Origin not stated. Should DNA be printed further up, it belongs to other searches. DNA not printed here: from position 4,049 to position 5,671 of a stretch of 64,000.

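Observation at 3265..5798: Cobalamin riboswitch heading an acyl-CoA transferase / 3-TM PQ-loop-like / MarC-like operon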

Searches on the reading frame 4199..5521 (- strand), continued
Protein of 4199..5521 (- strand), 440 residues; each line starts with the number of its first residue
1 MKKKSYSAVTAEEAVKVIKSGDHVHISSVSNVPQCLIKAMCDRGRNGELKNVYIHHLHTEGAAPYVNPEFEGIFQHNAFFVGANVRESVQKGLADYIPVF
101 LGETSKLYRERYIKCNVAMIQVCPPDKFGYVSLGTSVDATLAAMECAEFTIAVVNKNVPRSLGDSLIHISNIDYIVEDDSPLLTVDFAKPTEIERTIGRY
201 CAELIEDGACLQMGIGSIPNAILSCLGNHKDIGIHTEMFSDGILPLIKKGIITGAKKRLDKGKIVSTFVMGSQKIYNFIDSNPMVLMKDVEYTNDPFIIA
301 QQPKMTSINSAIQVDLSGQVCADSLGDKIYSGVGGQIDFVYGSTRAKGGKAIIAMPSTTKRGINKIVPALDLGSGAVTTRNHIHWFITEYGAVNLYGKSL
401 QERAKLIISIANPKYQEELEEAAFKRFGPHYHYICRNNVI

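Call 32: search_solved_structures(query=window:4199-5521:-, max_evalue=1e-10)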
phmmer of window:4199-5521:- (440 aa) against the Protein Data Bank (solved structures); distinct sequences matched with E-value up to 1e-10: 19.
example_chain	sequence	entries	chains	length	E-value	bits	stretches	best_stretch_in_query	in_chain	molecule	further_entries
2oas_A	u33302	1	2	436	3.5e-129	434.5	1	10-429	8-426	4-hydroxybutyrate coenzyme A transferase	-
9vag_F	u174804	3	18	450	1.8e-127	428.8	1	9-426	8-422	4-hydroxybutyrate coenzyme A transferase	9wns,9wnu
3eh7_A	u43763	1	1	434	6.6e-122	410.5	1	8-428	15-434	4-hydroxybutyrate CoA-transferase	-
3gk7_A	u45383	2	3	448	6.8e-110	370.9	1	8-429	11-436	4-Hydroxybutyrate CoA-transferase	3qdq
3d3u_A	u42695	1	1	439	5.9e-102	344.8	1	10-433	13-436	4-hydroxybutyrate CoA-transferase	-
4n8j_A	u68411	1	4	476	1.3e-84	287.6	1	9-425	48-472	Putative 4-hydroxybutyrate coenzyme A transferase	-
4n8i_A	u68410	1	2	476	1.8e-84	287.2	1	9-425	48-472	4-hydroxybutyrate coenzyme A transferase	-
3qli_A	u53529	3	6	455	2.1e-84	287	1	9-425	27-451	Coenzyme A transferase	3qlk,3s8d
4n8h_A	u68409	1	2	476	6e-84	285.4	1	9-425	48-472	4-hydroxybutyrate coenzyme A transferase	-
4n8l_A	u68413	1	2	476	6.4e-84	285.3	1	9-425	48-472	Putative 4-hydroxybutyrate coenzyme A transferase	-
4n8k_A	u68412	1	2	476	1.7e-83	284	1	9-425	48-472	Putative 4-hydroxybutyrate coenzyme A transferase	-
2nvv_A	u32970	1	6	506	4.2e-18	68.5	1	205-419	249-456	Acetyl-CoA hydrolase/transferase family protein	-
4eu8_A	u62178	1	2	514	2.3e-17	66.1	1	210-432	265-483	Succinyl-CoA:acetate coenzyme A transferase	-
4eud_A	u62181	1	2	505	2.8e-17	65.8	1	210-432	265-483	Succinyl-CoA:acetate coenzyme A transferase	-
4eu3_A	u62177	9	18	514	3.1e-17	65.7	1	210-432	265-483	Succinyl-CoA:acetate coenzyme A transferase | Succinyl-CoA:acetate CoA-transferase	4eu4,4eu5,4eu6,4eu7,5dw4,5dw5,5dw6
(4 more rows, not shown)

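Call 33: search_protein_families(library=pfam, proteins=[L016:783-3992:+, L041:668-2815:+, L041:2802-3944:+, L045:6248-9304:+, L027:7170-8024:-, L027:6193-7161:-, L061:7294-8901:+, L049:1326-3422:+, L049:3475-3936:+], max_evalue=1)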
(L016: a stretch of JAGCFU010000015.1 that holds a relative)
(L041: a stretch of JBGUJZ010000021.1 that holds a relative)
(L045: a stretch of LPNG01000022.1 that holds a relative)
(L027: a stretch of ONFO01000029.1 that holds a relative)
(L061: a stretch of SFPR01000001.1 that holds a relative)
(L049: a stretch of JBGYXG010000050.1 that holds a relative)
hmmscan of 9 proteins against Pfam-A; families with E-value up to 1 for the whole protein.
L016:783-3992:+ (1069 aa): 4 families
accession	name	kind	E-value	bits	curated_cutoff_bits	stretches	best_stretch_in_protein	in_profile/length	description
PF14717.12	DUF4465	-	1.2e-51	176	25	1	704-877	2-176/176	Domain of unknown function (DUF4465)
PF18962.6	Por_Secre_tail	-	7.1e-14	52.3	27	1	1001-1068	1-75/75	Secretion system C-terminal sorting domain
PF17547.7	DUF5462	-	0.052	13.4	25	0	623-668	77-125/157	Family of unknown function (DUF5462)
PF00028.23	Cadherin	-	0.8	10.6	28.8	0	919-973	20-77/93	Cadherin domain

L041:668-2815:+ (715 aa): 2 families
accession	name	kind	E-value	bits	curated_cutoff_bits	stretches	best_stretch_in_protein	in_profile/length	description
PF00593.30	TonB_dep_Rec_b-barrel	-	1.3e-36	127.9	27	1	224-662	19-436/436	TonB dependent receptor-like, beta-barrel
PF07715.20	Plug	-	1.9e-22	80.2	23.9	1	43-146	3-107/107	TonB-dependent Receptor Plug Domain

L041:2802-3944:+ (380 aa): 3 families
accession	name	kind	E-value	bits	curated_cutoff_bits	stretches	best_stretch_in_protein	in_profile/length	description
PF06180.16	CbiK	-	8.3e-33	114.2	26.2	2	51-294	1-221/262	Cobalt chelatase (CbiK)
PF09716.15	ETRAMP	-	0.067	13.6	29.1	1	4-59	4-60/81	Malarial early transcribed membrane protein (ETRAMP)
PF24452.1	DUF7568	-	0.11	13.2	27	1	37-115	26-103/121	Family of unknown function (DUF7568)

L045:6248-9304:+ (1019 aa): 7 families
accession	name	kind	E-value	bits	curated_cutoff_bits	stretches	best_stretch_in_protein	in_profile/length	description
PF00041.27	fn3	-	1.3e-36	125.1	25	5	677-749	2-72/84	Fibronectin type III domain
PF16656.11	Pur_ac_phosph_N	-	9.9e-17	61.7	30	3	488-575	3-93/93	Purple acid Phosphatase, N-terminal domain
PF25059.1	FN3_DSCAM-DSCAML_C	-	2.2e-09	37.9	39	3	687-747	5-66/89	DSCAM/DSCAML C-terminal Fn3-like domain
PF25788.1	Ig_Rha78A_N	-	1.3e-07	32.2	27.4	2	687-756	17-94/105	Rha78A-like, N-terminal immunoglobulin domain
PF09294.16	Interfer-bind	-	0.00091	19.9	21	0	609-665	42-97/104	Interferon-alpha/beta receptor, fibronectin type III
PF00629.30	MAM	-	0.0023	18.2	26.4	1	313-486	11-158/158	MAM domain, meprin/A5/mu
PF10179.15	NDNF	-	0.71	10.4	27.3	0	622-650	78-106/127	Neuron-derived neurotrophic factor, first Fn(III) domain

L027:7170-8024:- (284 aa): 1 family
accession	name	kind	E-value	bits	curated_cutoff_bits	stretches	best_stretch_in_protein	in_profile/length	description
PF14717.12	DUF4465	-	1.1e-47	163.1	25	1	58-230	3-176/176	Domain of unknown function (DUF4465)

L027:6193-7161:- (322 aa): 9 families
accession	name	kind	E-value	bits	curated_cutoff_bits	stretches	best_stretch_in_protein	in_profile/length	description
PF18962.6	Por_Secre_tail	-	1.3e-13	51.4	27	1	252-321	2-75/75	Secretion system C-terminal sorting domain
PF04359.20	DUF493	-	4.5e-05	24.4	24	0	207-246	32-71/84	Protein of unknown function (DUF493)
PF23592.1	Cadherin_CELSR2_9th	-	0.00029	21.3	36.8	1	56-127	15-89/100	CELSR2-like, ninth cadherin domain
PF12723.13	DUF3809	-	0.0026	18.5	25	0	191-235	59-104/137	Protein of unknown function (DUF3809)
PF16184.11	Cadherin_3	-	0.011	16.2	25.5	0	73-122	26-78/106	Cadherin-like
PF09606.15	Med15_N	-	0.017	15.3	24.1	0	209-237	32-60/72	ARC105/Med15 mediator subunit N-terminal KIX domain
PF24253.1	DUF7454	-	0.023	15.1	27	0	117-139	27-50/59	Domain of unknown function (DUF7454)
PF11589.14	DUF3244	-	0.084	13.3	25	0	286-315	61-90/96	Domain of unknown function (DUF3244)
PF25189.1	Tad8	-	0.16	12.2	27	0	33-57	25-49/76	Type II Thoeris inhibitor Tad8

L061:7294-8901:+ (535 aa): 3 families
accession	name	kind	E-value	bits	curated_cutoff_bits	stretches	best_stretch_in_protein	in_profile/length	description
PF14717.12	DUF4465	-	4.2e-21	76.5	25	1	283-445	3-176/176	Domain of unknown function (DUF4465)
PF18962.6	Por_Secre_tail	-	6.1e-12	46.1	27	1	467-534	1-75/75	Secretion system C-terminal sorting domain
PF19077.6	Big_13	-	0.079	13.9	27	1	366-393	73-101/102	Bacterial Ig-like domain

L049:1326-3422:+ (698 aa): 4 families
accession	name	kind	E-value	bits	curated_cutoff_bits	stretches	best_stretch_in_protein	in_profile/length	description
PF13597.11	NRDD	-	2.3e-95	320.8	26.2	1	139-692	8-560/562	Anaerobic ribonucleoside-triphosphate reductase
PF03477.21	ATP-cone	-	4.4e-22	78.9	25.8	1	7-88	2-86/88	ATP cone domain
PF18073.7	Zn_ribbon_LapB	-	0.019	15.1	25.7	1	641-661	2-22/28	Rubredoxin metal binding domain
PF01155.25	HypA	-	0.22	12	28.9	1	639-666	70-99/112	Hydrogenase/urease nickel incorporation, metallochaperone, hypA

L049:3475-3936:+ (153 aa): 4 families
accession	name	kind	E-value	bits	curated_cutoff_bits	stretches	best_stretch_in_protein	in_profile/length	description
PF13353.11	Fer4_12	-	2.1e-05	25.3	22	1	21-97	9-89/137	4Fe-4S single cluster domain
PF04055.27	Radical_SAM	-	0.0062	17.2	29.5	1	26-84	6-69/166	Radical SAM superfamily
PF13442.11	Cytochrome_CBB3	-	0.037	14.8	27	1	30-85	13-68/68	Cytochrome C oxidase, cbb3-type, subunit III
PF13684.11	FakA-like_C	-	0.075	12.8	23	1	52-101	159-207/216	Fatty acid kinase subunit A-like, C-terminal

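Call 52: search_solved_structures(query=window:4199-5521:-, max_evalue=1e-80, show_alignments=4)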
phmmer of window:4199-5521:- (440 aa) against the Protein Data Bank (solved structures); distinct sequences matched with E-value up to 1e-80: 11.
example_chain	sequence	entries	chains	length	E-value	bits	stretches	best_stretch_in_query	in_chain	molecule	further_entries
2oas_A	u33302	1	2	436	3.5e-129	434.5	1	10-429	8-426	4-hydroxybutyrate coenzyme A transferase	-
9vag_F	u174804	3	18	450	1.8e-127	428.8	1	9-426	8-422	4-hydroxybutyrate coenzyme A transferase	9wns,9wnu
3eh7_A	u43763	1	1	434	6.6e-122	410.5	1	8-428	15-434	4-hydroxybutyrate CoA-transferase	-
3gk7_A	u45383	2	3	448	6.8e-110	370.9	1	8-429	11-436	4-Hydroxybutyrate CoA-transferase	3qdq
3d3u_A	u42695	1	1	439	5.9e-102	344.8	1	10-433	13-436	4-hydroxybutyrate CoA-transferase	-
4n8j_A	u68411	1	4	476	1.3e-84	287.6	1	9-425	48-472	Putative 4-hydroxybutyrate coenzyme A transferase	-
4n8i_A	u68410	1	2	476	1.8e-84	287.2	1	9-425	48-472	4-hydroxybutyrate coenzyme A transferase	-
3qli_A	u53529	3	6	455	2.1e-84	287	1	9-425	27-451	Coenzyme A transferase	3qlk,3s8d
4n8h_A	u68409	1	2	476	6e-84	285.4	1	9-425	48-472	4-hydroxybutyrate coenzyme A transferase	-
4n8l_A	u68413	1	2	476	6.4e-84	285.3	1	9-425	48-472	Putative 4-hydroxybutyrate coenzyme A transferase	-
4n8k_A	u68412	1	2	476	1.7e-83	284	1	9-425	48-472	Putative 4-hydroxybutyrate coenzyme A transferase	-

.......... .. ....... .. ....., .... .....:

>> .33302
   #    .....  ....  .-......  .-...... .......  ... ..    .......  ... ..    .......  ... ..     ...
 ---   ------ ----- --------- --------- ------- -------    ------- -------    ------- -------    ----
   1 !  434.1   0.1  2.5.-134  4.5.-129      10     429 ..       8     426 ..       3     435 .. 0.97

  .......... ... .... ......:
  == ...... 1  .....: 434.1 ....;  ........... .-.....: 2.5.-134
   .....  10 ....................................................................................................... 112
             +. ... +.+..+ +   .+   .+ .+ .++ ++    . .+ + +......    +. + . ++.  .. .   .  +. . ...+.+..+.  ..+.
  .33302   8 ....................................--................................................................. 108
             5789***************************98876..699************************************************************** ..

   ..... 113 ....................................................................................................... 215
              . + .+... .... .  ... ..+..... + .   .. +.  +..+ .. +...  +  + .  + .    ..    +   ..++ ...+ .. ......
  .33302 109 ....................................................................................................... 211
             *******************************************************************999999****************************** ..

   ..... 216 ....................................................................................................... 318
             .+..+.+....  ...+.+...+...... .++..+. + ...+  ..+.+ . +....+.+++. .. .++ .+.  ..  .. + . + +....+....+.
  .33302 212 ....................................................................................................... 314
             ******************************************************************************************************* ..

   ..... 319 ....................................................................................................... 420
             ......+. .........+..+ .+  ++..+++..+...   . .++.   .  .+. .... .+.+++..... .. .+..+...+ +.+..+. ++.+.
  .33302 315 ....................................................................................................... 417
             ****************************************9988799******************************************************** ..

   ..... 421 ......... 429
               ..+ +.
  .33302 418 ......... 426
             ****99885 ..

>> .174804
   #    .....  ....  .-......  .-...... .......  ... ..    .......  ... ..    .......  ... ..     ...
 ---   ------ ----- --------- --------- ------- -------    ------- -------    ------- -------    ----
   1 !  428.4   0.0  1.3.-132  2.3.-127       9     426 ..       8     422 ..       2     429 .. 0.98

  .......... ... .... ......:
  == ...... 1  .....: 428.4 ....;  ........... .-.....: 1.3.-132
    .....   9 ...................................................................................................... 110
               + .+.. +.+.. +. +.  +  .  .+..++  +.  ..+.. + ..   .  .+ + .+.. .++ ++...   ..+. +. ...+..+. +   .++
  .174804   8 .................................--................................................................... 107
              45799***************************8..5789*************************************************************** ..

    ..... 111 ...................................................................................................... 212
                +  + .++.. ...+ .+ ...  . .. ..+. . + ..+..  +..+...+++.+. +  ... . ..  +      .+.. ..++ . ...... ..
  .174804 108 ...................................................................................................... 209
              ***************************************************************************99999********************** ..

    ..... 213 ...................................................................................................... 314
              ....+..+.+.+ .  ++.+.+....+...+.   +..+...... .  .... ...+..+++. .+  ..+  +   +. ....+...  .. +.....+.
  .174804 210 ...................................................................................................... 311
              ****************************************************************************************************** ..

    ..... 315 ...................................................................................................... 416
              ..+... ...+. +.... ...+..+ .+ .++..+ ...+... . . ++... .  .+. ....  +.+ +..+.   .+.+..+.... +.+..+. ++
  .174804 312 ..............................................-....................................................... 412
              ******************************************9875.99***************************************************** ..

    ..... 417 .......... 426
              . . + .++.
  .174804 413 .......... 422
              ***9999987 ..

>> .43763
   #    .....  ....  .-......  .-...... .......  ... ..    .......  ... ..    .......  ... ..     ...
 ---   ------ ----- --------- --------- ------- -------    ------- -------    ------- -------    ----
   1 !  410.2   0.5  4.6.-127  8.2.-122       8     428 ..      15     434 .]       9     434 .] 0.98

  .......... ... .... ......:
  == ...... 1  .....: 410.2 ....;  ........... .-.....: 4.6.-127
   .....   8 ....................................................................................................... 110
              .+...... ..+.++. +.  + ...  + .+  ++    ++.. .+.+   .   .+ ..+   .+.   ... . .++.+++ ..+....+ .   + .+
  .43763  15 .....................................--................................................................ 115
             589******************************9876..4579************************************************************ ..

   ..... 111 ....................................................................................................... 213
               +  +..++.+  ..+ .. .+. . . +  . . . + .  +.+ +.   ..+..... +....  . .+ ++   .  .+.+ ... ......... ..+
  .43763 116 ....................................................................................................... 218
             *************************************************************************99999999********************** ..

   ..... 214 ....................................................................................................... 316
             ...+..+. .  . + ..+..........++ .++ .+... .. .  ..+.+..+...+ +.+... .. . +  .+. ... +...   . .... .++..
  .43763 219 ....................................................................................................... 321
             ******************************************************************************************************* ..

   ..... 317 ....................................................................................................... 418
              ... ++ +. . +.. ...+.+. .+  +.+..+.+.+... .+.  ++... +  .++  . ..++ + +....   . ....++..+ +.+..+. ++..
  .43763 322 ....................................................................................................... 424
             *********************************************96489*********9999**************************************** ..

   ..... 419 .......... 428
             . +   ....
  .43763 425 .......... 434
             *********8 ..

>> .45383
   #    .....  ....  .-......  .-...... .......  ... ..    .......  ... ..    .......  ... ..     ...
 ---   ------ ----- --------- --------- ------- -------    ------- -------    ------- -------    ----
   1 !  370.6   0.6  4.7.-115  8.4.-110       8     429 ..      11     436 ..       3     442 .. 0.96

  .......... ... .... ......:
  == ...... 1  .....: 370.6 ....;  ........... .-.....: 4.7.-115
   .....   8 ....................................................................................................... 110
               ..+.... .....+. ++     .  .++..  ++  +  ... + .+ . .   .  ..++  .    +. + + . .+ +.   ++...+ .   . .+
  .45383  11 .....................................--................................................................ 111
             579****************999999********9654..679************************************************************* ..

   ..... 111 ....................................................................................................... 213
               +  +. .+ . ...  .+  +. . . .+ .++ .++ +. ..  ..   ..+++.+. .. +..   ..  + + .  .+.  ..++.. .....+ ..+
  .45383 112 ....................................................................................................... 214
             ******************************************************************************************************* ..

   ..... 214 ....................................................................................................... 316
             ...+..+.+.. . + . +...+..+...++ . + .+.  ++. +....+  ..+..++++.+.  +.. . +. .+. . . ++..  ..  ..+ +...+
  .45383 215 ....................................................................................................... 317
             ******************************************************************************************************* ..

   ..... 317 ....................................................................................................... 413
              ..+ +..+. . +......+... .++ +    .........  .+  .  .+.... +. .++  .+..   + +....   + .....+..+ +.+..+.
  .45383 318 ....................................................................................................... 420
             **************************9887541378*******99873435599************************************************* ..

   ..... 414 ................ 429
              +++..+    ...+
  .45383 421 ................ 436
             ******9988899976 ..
